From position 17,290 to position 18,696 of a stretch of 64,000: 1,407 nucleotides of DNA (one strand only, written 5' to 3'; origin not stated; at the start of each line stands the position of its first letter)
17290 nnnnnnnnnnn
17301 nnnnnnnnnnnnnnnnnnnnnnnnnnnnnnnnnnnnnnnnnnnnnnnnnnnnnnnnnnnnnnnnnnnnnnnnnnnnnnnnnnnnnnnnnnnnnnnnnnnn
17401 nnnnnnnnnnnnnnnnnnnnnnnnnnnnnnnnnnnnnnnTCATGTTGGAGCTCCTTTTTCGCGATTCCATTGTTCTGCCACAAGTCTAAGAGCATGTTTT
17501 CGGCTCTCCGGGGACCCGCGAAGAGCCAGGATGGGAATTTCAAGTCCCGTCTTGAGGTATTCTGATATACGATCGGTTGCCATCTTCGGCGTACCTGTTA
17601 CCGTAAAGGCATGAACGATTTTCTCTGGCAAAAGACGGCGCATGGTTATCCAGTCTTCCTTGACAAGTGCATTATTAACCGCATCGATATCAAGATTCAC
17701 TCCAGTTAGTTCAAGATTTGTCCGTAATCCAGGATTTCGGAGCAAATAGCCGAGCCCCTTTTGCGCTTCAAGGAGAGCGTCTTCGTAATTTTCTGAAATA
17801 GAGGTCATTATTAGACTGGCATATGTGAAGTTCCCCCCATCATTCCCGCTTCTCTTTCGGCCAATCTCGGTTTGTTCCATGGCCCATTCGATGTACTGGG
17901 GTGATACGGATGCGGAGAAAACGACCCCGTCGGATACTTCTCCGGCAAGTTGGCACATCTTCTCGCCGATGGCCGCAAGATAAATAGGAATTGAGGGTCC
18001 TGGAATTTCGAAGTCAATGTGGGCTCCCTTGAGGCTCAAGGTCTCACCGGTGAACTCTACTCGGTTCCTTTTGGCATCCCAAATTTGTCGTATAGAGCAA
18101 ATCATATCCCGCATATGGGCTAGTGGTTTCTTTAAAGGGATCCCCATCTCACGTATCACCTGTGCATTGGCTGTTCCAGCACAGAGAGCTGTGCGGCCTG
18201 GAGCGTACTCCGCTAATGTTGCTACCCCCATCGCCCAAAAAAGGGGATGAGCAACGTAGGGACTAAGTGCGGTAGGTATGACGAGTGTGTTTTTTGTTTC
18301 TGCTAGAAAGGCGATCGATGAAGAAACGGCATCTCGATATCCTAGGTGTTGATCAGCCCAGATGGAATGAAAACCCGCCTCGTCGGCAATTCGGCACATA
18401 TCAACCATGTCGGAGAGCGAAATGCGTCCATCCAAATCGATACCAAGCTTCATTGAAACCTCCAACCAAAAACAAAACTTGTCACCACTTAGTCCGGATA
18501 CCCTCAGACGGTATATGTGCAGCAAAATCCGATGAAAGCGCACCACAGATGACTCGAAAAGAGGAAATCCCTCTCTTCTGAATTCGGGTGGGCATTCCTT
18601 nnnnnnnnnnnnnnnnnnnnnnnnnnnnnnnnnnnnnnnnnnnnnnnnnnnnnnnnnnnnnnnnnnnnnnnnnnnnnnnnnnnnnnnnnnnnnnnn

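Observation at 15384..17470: Four tandem, apparently all-active guanine-deaminase-like CDA-fold deaminases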

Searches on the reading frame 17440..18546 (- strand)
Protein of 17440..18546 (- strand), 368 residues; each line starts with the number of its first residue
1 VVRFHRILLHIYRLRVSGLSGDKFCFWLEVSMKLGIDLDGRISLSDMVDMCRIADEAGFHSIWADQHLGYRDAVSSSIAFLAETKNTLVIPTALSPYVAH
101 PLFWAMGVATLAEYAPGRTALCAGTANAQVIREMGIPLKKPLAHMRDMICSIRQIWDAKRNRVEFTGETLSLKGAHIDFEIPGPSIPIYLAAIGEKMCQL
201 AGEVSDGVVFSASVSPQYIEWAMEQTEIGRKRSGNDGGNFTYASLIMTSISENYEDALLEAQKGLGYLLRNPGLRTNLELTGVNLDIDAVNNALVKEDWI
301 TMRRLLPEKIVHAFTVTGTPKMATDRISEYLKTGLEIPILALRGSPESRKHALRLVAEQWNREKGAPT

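Call 8: search_protein_families(library=pfam, proteins=[window:17440-18546:-], max_evalue=0.001)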
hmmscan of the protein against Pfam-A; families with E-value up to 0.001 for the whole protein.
window:17440-18546:- (368 aa): 1 family
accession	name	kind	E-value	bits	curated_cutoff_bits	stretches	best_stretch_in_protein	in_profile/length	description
PF00296.26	Bac_luciferase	-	6e-46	157.7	27.9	1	42-335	20-312/314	Luciferase-like monooxygenase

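Call 19: search_protein_families(library=ncbifam, proteins=[window:17440-18546:-], max_evalue=0.00001)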
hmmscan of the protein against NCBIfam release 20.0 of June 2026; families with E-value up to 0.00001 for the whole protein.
window:17440-18546:- (368 aa): 16 families
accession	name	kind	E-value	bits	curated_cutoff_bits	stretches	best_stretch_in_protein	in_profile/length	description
NF002619.0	PRK02271.1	equivalog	2.5e-47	161.8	276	1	32-358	1-322/329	5,10-methylenetetrahydromethanopterin reductase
TIGR03555.1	F420_mer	equivalog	4.9e-41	141.2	348.7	1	35-341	2-305/325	5,10-methylenetetrahydromethanopterin reductase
TIGR03617.1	F420_MSMEG_2256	subfamily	9.4e-27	93.7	278.15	1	54-332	4-290/318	TIGR03617 family F420-dependent LLM class oxidoreductase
TIGR04024.1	F420_NP1902A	hypoth_equivalog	1.8e-24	86.1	345.4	1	36-330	6-299/330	TIGR04024 family LLM class F420-dependent oxidoreductase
TIGR03841.1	F420_Rv3093c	subfamily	5.6e-24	85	213.65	1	44-342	9-296/298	LLM class F420-dependent oxidoreductase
TIGR03564.1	F420_MSMEG_4879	subfamily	1.2e-23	84.1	234.25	1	48-210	2-162/265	TIGR03564 family F420-dependent LLM class oxidoreductase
TIGR03559.1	F420_Rv3520c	subfamily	1.8e-17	63.4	335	1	33-334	1-318/325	LLM class F420-dependent oxidoreductase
TIGR03857.1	F420_MSMEG_2249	hypoth_equivalog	3.9e-16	59.2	218.4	1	45-250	14-216/329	TIGR03857 family LLM class F420-dependent oxidoreductase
TIGR03842.1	F420_CPS_4043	hypoth_equivalog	9.9e-16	57.7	295.45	1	34-245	2-203/329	TIGR03842 family LLM class F420-dependent oxidoreductase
TIGR03554.1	F420_G6P_DH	equivalog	1.3e-13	50.7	420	1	47-340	18-308/331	glucose-6-phosphate dehydrogenase (coenzyme-F420)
TIGR03621.1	F420_MSMEG_2516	subfamily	2.7e-11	43.2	213.15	1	33-211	2-176/295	TIGR03621 family F420-dependent LLM class oxidoreductase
TIGR04465.1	ArgArg_F420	equivalog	1.3e-10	40.9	470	1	45-213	60-237/364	F420-dependent hydroxymycolic acid dehydrogenase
TIGR03619.1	F420_Rv2161c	subfamily_domain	3.7e-10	39.8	166.9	1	50-242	3-214/247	TIGR03619 family F420-dependent LLM class oxidoreductase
TIGR03557.1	F420_G6P_family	subfamily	4.7e-10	39.1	210.4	1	45-220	13-196/316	TIGR03557 family F420-dependent LLM class oxidoreductase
TIGR03620.1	F420_MSMEG_4141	subfamily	2.4e-08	33.7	219.8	1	47-282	20-214/280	TIGR03620 family F420-dependent LLM class oxidoreductase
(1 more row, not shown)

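Call 27: search_solved_structures(query=window:17440-18453:-, max_evalue=0.00001)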
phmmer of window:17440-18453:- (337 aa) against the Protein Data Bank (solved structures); distinct sequences matched with E-value up to 0.00001: 10.
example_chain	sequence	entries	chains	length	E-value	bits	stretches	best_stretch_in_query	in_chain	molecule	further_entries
1z69_A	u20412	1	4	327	4.8e-33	118.1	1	16-326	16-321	Coenzyme F420-dependent N(5),N(10)-methylenetetrahydromethanopterin reductase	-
8qpl_A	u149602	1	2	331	3.6e-27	98.8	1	1-325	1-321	5,10-methylenetetrahydromethanopterin reductase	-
8qpm_A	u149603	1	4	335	3.7e-27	98.8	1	1-325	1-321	5,10-methylenetetrahydromethanopterin reductase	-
8qq8_A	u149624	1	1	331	5.6e-27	98.2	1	2-325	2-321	5,10-methylenetetrahydromethanopterin reductase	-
1ezw_A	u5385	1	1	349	1.1e-23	87.4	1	14-327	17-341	COENZYME F420-DEPENDENT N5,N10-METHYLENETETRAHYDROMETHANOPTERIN REDUCTASE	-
1f07_A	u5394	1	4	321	1.3e-21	80.5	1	1-305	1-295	COENZYME F420-DEPENDENT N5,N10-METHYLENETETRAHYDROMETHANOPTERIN REDUCTASE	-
1rhc_A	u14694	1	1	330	5.2e-14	55.5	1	15-235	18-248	F420-dependent alcohol dehydrogenase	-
3b4y_A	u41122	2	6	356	6.2e-12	48.7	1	44-190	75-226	PROBABLE F420-DEPENDENT GLUCOSE-6-PHOSPHATE DEHYDROGENASE FGD1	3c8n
9fp4_A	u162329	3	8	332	3.5e-09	39.7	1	16-181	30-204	F420-dependent hydroxymycolic acid dehydrogenase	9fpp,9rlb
5lxe_A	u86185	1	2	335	4.5e-09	39.3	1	56-208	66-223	F420-dependent glucose-6-phosphate dehydrogenase 1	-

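Call 41: find_related_loci(query=window:17440-18453:-, collection=metagenome_contigs, flank=8000)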
Query window:17440-18453:- (337 aa) in metagenome_contigs; peptide patterns used: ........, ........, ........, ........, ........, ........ (x = any residue, [..] = any of these).
40 stretches matched a pattern; 2 encode a relative of the query (tblastn E <= 1e-3); 2 distinct loci.
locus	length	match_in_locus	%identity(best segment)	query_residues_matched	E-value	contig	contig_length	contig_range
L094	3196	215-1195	67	1-327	5e-162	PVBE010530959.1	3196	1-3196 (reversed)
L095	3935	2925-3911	67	1-327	3e-153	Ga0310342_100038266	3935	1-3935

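Call 48: search_protein_families(library=padloc, proteins=[window:17440-18453:-], max_evalue=0.001)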
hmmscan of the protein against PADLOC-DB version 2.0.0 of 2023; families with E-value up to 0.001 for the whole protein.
window:17440-18453:- (337 aa): 1 family
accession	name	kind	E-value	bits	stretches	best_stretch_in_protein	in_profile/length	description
PDLC01078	C3a156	-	5.8e-10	37.2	1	13-301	13-252/268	oxidoreductase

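Call 72: find_homologous_proteins(query=window:17440-18453:-, max_evalue=1e-30)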
Query window:17440-18453:- (337 aa): 27 proteins with E <= 1e-30 among 4150 candidates.
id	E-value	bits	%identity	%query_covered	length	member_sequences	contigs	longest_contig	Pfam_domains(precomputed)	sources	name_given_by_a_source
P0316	3.4e-208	709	93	100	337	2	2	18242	PF00296.27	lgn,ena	-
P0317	6.3e-193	658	86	99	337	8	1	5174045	PF00296.27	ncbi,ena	-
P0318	4.2e-148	511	69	97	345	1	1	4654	PF00296.27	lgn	-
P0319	1.1e-144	500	67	97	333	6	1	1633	PF00296.27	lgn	-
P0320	1.8e-143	496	66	97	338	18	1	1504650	PF00296.27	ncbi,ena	-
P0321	2.2e-142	492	67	95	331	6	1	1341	PF00296.27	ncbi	-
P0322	2.9e-142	492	66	97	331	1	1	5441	PF00296.27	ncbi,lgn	ncbi:MAG: LLM class flavin-dependent oxidoreductase [Nitrospinota bacterium]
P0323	3.6e-127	442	59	97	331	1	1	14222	PF00296.27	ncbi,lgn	ncbi:MAG: LLM class flavin-dependent oxidoreductase [Nitrospinota bacterium]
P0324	2.5e-118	413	55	98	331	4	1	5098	PF00296.27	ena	-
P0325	3.1e-108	380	68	74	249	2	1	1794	PF00296.27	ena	-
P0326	2.6e-61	226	37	97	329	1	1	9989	PF00296.27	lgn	-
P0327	4.7e-56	209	35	97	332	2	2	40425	PF00296.27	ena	-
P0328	7.9e-56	208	35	96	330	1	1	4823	PF00296.27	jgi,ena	jgi:5,10-methylenetetrahydromethanopterin reductase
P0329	8.6e-55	204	34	96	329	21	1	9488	PF00296.27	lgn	-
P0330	1.2e-54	204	33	96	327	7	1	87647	PF00296.27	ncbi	-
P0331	5.9e-54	202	35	96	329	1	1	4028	PF00296.27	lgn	-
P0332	6.2e-54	202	34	96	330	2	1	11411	PF00296.27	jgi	jgi:5,10-methylenetetrahydromethanopterin reductase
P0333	1.5e-53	200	34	96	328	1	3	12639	PF00296.27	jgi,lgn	jgi:5,10-methylenetetrahydromethanopterin reductase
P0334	1.6e-53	200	33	95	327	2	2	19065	PF00296.27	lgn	-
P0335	1.3e-52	197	31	97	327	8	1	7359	PF00296.27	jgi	jgi:alkanesulfonate monooxygenase SsuD/methylene tetrahydromethanopterin reductase-like flavin-depen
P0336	2.7e-50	190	33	97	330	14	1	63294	PF00296.27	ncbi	-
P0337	3.5e-50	189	34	98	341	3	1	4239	PF00296.27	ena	-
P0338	1.8e-49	187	34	98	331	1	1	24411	PF00296.27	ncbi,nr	ncbi:MAG: LLM class flavin-dependent oxidoreductase [Proteobacteria bacterium]|nr:LLM class flavin-d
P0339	1.2e-47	181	34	96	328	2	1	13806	PF00296.27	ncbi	ncbi:MAG: LLM class flavin-dependent oxidoreductase [Alphaproteobacteria bacterium]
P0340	1.3e-47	181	33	96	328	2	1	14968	PF00296.27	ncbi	-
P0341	2.0e-44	170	32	96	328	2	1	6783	PF00296.27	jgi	-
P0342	1.5e-40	158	32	87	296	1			PF00296.27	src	-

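Call 74: find_encoding_contigs(protein=P0323, flank=8000, max_places=1)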
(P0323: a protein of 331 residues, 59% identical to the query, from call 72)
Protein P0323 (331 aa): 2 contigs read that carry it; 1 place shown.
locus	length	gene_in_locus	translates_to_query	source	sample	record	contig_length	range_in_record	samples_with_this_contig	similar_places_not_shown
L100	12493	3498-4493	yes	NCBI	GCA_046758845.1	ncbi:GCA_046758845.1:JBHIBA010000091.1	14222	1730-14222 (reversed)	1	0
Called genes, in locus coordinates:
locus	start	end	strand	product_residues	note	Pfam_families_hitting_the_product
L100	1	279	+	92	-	PF19278:Hydant_A_C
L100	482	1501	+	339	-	PF09084:NMT1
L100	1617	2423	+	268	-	PF00528:BPD_transp_1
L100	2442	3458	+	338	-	PF02423:OCD_Mu_crystall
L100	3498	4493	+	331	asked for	PF00296:Bac_luciferase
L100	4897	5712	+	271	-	PF13560:HTH_31 (weak), PF01381:HTH_3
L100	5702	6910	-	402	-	PF02433:FixO (faint), PF00034:Cytochrom_C, PF13442:Cytochrome_CBB3 (weak)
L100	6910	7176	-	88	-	-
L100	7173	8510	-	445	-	PF03916:NrfD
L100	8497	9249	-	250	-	PF13187:Fer4_9 (faint), PF00037:Fer4 (faint), PF12797:Fer4_2 (weak), PF12837:Fer4_6 (faint), PF13237:Fer4_10 (faint), PF13534:Fer4_17 (faint), PF13247:Fer4_11, PF12838:Fer4_7 (weak), +4 more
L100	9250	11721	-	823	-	PF04879:Molybdop_Fe4S4, PF00384:Molybdopterin, PF01568:Molydop_binding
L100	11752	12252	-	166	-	PF02085:Cytochrom_CIII (faint), PF14537:Cytochrom_c3_2 (faint), PF14522:Cytochrome_C7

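Call 75: find_encoding_contigs(protein=P0324, flank=8000, max_places=1)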
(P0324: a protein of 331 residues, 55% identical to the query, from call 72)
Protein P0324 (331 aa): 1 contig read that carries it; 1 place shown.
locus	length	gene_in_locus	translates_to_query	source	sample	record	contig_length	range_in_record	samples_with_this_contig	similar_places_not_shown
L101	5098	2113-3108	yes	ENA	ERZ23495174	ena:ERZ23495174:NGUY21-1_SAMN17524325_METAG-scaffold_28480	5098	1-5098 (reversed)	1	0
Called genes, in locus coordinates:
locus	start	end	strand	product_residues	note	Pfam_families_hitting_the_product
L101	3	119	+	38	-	?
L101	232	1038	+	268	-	PF00528:BPD_transp_1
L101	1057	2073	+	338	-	PF02423:OCD_Mu_crystall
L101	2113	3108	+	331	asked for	PF00296:Bac_luciferase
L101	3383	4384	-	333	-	PF13379:NMT1_2 (weak), PF09084:NMT1, PF16868:NMT1_3 (weak)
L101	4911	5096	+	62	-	?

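Call 76: find_encoding_contigs(protein=P0326, flank=8000, max_places=1)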
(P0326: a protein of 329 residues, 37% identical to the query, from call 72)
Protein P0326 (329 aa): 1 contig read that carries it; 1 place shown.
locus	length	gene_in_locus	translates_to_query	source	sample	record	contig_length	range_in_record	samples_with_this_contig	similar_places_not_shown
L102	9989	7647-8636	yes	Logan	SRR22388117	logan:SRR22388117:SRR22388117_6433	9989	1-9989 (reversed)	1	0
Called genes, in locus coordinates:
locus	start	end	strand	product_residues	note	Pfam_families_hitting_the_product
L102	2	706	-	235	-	?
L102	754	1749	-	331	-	PF01408:GFO_IDH_MocA, PF02894:GFO_IDH_MocA_C, PF22725:GFO_IDH_MocA_C3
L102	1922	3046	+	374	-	PF01210:NAD_Gly3P_dh_N, PF02558:ApbA, PF02317:Octopine_DH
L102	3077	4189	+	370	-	PF01321:Creatinase_N, PF00557:Peptidase_M24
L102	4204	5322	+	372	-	PF01321:Creatinase_N, PF00557:Peptidase_M24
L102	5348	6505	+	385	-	PF02746:MR_MLE_N, PF13378:MR_MLE_C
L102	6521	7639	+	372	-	PF01210:NAD_Gly3P_dh_N, PF02558:ApbA, PF03807:F420_oxidored (weak), PF02317:Octopine_DH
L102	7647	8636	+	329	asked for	PF00296:Bac_luciferase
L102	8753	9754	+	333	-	PF03401:TctC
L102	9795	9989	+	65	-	?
